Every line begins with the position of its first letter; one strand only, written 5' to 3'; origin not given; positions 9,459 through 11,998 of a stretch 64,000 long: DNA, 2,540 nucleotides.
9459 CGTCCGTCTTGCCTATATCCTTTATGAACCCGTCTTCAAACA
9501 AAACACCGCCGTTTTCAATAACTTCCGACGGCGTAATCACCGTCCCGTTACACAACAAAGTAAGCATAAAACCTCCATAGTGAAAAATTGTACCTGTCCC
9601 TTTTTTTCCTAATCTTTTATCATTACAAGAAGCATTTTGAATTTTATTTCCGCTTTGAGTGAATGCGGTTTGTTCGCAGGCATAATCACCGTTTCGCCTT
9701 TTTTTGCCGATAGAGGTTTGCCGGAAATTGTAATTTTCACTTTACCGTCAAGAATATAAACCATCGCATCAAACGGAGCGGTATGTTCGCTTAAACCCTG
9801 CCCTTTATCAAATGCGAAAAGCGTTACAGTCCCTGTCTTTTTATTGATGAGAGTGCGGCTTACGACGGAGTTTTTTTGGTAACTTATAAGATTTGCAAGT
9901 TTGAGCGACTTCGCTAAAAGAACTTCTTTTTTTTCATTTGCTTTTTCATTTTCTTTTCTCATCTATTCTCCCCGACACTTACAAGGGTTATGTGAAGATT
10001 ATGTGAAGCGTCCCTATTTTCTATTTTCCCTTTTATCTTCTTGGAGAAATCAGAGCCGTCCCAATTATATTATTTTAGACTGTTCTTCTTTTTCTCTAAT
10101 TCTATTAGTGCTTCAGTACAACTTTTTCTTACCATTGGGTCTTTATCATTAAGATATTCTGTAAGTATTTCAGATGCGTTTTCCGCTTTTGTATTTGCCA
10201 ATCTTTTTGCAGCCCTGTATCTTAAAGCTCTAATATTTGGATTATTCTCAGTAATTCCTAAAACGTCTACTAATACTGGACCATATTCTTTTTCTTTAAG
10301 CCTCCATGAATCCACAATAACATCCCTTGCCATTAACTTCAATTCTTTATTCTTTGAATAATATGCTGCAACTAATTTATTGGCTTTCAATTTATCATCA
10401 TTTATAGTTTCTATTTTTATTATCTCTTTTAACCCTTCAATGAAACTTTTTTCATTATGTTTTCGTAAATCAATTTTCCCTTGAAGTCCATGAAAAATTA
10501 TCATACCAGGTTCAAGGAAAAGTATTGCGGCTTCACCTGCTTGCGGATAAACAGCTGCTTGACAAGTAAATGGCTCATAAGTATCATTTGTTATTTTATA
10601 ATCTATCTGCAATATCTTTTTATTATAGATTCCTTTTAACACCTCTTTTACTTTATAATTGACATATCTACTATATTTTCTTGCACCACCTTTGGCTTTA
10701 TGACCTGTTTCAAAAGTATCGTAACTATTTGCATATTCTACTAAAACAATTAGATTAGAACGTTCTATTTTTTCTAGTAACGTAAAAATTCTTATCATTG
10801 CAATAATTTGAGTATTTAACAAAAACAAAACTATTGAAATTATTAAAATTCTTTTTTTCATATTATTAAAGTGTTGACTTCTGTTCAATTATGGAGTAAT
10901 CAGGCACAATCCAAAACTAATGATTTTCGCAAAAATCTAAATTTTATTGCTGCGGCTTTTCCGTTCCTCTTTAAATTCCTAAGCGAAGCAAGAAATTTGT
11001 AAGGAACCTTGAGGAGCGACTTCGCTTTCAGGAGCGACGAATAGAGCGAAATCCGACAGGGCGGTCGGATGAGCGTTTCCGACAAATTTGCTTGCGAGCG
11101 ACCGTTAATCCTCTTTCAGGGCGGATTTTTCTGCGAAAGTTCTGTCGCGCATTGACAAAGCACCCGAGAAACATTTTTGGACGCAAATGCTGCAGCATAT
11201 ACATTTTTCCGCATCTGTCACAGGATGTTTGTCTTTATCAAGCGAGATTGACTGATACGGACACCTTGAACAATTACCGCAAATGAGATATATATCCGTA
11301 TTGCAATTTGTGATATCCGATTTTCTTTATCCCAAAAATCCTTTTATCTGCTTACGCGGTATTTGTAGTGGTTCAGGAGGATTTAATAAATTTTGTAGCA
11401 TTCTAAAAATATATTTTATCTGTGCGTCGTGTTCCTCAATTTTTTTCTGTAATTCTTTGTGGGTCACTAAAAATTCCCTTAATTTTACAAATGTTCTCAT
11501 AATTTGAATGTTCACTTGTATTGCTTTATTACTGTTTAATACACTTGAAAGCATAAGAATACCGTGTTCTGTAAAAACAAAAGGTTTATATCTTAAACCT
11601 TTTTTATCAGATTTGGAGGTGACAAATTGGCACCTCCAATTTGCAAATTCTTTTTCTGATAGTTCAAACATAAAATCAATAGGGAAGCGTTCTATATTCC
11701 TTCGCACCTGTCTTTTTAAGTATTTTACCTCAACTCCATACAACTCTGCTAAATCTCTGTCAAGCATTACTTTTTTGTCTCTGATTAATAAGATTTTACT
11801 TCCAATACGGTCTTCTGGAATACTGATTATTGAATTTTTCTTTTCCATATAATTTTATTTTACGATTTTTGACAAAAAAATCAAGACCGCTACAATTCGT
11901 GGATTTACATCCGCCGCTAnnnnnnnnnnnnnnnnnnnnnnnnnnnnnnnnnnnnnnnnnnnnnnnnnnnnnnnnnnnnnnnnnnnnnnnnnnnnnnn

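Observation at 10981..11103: Family-R element R3: same blocks as R1/R2 but with fully compensated stems and a three-way alternative pairing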

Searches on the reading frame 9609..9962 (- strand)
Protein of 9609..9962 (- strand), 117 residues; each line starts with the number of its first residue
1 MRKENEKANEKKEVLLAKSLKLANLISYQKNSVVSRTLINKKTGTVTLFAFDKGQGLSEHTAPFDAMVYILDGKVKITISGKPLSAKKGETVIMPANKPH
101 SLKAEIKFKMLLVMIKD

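Call 14: search_protein_families(library=pfam, proteins=[window:9609-9962:-])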
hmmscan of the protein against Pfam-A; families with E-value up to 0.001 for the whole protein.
window:9609-9962:- (117 aa): 4 families
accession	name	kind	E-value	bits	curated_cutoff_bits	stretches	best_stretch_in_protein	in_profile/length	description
PF07883.17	Cupin_2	-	1.3e-09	38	27.2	1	48-111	2-65/70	Cupin domain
PF05899.18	Cupin_3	-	8.7e-06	25.8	23.5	1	42-98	3-60/74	EutQ-like cupin domain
PF02311.25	AraC_binding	-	4.3e-05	23.7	21.1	1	53-105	12-64/135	AraC-like ligand binding domain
PF06249.18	EutQ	-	0.00027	21.2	21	1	59-99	90-130/152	Ethanolamine utilisation protein EutQ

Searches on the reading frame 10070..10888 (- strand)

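Call 14: search_protein_families(library=pfam, proteins=[window:10070-10888:-])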
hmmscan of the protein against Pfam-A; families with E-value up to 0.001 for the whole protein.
window:10070-10888:- (272 aa): 2 families
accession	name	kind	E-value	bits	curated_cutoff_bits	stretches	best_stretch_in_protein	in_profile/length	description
PF13646.12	HEAT_2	-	4.1e-06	27.4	27.7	1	221-264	15-58/88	HEAT repeats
PF02985.28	HEAT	-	0.00046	20.6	23.5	0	241-264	4-27/31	HEAT repeat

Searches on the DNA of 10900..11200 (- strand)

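Call 9: search_rna_families(source=window, start=10900, end=11200, threshold=evalue, max_evalue=10)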
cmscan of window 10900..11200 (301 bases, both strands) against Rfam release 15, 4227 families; matches with E-value up to 10: 1.
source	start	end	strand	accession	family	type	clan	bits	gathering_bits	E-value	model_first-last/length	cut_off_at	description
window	10958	10995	-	RF00037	IRE_I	Cis-reg;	-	15.7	34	1.1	4-33/36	no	Iron response element I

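Call 46: build_rna_model(alignment_id=A2, structure=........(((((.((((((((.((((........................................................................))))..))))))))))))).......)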
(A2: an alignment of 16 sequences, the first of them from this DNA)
Model R1 built from alignment A2 (16 sequences, 125 columns); structure: as given.
model positions 123; base pairs 17; branch points 0; effective number of sequences 2.56; information 0.589 bits per position. Calibrated on 0.2 Mb of random sequence (short: E-values are rough).
structure used (alignment columns):
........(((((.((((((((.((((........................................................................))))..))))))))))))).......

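Call 48: search_with_rna_model(model_id=R1, source=window, filters=off, max_evalue=10)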
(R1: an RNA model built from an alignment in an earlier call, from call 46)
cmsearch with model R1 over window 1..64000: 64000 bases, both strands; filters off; matches with E-value up to 10: 16.
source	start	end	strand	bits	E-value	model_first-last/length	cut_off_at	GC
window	10981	11103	-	148.7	3.6e-35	1-123/123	no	0.52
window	16600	16709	-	88.4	4.3e-20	1-123/123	no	0.43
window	16161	16280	-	66.7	1.2e-14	1-123/123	no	0.55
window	25294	25341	-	13.6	0.22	1-123/123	no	0.35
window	25705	25737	+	12.2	0.51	1-123/123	no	0.52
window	36560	36603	+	10.6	1.3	1-123/123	no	0.18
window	28654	28685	+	10.4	1.5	1-123/123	no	0.44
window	48983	49017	-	9.9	1.8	1-123/123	no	0.43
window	42850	42931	+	9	3.3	1-123/123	no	0.33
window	51171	51242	-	8.6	3.9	1-123/123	no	0.36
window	5829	5873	+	8.3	4.8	1-123/123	no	0.29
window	14745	14830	+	7.9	6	1-123/123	no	0.42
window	28776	28806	-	7.9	6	1-123/123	no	0.42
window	61849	61919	+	7.4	8.1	1-123/123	no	0.32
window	56560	56615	+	7.2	9.2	1-123/123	no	0.39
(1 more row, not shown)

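Call 49: search_with_rna_model(model_id=R1, sources=[window, L001, L003, L011, L013, L134, L135, L136, L137, L138, L139, L140, L141, L142, L143, L144, L145, L146, L147, L148, L149, L150], max_evalue=0.001, make_alignment=true)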
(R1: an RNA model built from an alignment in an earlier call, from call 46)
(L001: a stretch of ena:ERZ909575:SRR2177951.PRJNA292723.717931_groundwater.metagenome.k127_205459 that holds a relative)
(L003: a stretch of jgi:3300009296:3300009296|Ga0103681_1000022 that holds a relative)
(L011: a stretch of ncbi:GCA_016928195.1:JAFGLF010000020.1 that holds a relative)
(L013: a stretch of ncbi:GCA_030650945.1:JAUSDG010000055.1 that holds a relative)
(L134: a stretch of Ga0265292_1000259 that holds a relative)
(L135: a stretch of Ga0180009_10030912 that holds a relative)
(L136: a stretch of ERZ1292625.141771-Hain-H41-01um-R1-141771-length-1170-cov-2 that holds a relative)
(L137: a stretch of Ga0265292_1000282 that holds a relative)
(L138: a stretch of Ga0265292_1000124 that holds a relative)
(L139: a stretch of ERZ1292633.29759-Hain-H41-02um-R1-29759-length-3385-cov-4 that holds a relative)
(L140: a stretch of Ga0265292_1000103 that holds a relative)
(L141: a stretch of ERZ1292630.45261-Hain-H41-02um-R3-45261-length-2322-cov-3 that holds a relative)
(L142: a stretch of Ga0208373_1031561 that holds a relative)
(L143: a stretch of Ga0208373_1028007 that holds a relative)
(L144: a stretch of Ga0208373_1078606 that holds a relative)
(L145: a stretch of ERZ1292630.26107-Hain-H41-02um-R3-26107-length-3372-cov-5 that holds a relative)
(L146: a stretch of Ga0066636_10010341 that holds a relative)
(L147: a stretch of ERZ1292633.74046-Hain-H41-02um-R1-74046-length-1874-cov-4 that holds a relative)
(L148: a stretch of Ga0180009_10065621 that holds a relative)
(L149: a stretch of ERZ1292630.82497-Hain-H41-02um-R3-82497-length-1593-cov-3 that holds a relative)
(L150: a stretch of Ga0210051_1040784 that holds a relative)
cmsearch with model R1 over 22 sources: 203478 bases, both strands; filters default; matches with E-value up to 0.001: 25.
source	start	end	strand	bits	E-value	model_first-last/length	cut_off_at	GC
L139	142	264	+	150.1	4.9e-35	1-123/123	no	0.53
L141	1287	1409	-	150.1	5e-35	1-123/123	no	0.52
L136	221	343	-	149.7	6.5e-35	1-123/123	no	0.5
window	10981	11103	-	148.7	1.1e-34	1-123/123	no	0.52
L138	3345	3467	+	146.9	3.2e-34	1-123/123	no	0.5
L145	2169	2291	-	146.8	3.4e-34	1-123/123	no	0.51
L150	31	153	+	144.5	1.3e-33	1-123/123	no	0.5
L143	1604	1726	+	143.9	1.8e-33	1-123/123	no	0.54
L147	983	1106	+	141.4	7.4e-33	1-123/123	no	0.51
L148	822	944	-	141.3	7.9e-33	1-123/123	no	0.5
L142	377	500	-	140.6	1.2e-32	1-123/123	no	0.51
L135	3632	3754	+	139.1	2.8e-32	1-123/123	no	0.51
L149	1490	1593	-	107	3e-24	21-123/123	5'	0.52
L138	1048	1159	+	101.5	7.1e-23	1-123/123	no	0.44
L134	2528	2674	-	101.2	8.5e-23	1-123/123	no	0.53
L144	345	492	+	95.3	2.6e-21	1-123/123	no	0.49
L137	4958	5069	-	93.3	8e-21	1-123/123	no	0.45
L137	286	417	-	78.4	4.3e-17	1-123/123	no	0.46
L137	1809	1939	+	63.2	2.8e-13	1-123/123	no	0.48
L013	6001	6103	+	57.3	8.5e-12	1-123/123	no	0.43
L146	1119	1221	-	48.8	1.1e-09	1-123/123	no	0.51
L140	9277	9440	+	48.8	1.1e-09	1-123/123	no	0.49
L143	2900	2952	-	29.6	7.1e-05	73-123/123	5'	0.47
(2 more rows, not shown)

Alignment A3: 25 matches aligned to the model, 285 columns, each read 5' to 3' on its own strand. Consensus structure (alignment columns), stored with it:
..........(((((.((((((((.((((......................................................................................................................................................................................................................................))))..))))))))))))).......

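Call 61: search_with_rna_model(model_id=R1, sources=[L151, L152, L154, L155], max_evalue=1)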
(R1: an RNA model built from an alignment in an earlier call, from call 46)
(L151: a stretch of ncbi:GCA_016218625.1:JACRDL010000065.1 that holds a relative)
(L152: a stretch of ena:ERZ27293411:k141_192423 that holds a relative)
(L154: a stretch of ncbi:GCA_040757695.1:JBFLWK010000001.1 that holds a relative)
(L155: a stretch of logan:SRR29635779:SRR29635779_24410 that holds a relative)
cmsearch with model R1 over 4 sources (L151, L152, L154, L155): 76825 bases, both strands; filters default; matches with E-value up to 1: 3.
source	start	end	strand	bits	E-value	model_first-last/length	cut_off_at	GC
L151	6386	6498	+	93.5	2.7e-21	1-123/123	no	0.46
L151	5896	6015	+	52.4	5.4e-11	1-123/123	no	0.56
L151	10472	10593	+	49.9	2.2e-10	1-123/123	no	0.55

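Call 77: search_with_rna_model(model_id=R1, sources=[L156, L158], max_evalue=1)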
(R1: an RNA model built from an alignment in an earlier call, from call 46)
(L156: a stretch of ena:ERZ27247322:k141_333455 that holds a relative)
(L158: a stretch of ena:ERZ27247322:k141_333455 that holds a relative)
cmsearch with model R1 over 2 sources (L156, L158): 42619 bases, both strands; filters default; matches with E-value up to 1: 2.
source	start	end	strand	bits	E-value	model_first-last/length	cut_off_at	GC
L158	909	1031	+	148.7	2.4e-35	1-123/123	no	0.52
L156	2989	3100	+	58.3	9.7e-13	1-123/123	no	0.45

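Call 81: search_dna_similar(query=window:10960-11110:-, collection=plasmids, mode=distant, max_evalue=0.01, max_rows=5)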
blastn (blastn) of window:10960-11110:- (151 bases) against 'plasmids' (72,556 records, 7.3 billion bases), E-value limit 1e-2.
No match.

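Call 82: search_dna_similar(query=window:10960-11110:-, collection=phages, mode=distant, max_evalue=0.01, max_rows=5)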
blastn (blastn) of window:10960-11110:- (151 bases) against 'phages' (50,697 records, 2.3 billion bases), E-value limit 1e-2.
No match.

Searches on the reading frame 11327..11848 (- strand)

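Call 14: search_protein_families(library=pfam, proteins=[window:11327-11848:-])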
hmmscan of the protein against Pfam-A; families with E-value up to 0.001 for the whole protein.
window:11327-11848:- (173 aa): 2 families
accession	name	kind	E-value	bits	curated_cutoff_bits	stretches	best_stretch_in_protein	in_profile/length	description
PF10543.14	ORF6N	-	1e-33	115.9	27.8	1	17-103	1-86/86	ORF6N domain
PF09669.15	Phage_pRha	-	0.00042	21.3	29.9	0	31-124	4-90/91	Phage regulatory protein Rha (Phage_pRha)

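Call 71: search_protein_families(library=ncbifam, proteins=[window:11327-11848:-], max_evalue=0.01)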
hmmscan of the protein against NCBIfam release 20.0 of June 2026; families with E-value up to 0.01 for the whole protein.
window:11327-11848:- (173 aa): 1 family
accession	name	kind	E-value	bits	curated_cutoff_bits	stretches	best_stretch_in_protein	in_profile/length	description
TIGR02681.1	phage_pRha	subfamily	0.0024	17.9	45.95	1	25-128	11-105/108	phage regulatory protein, Rha family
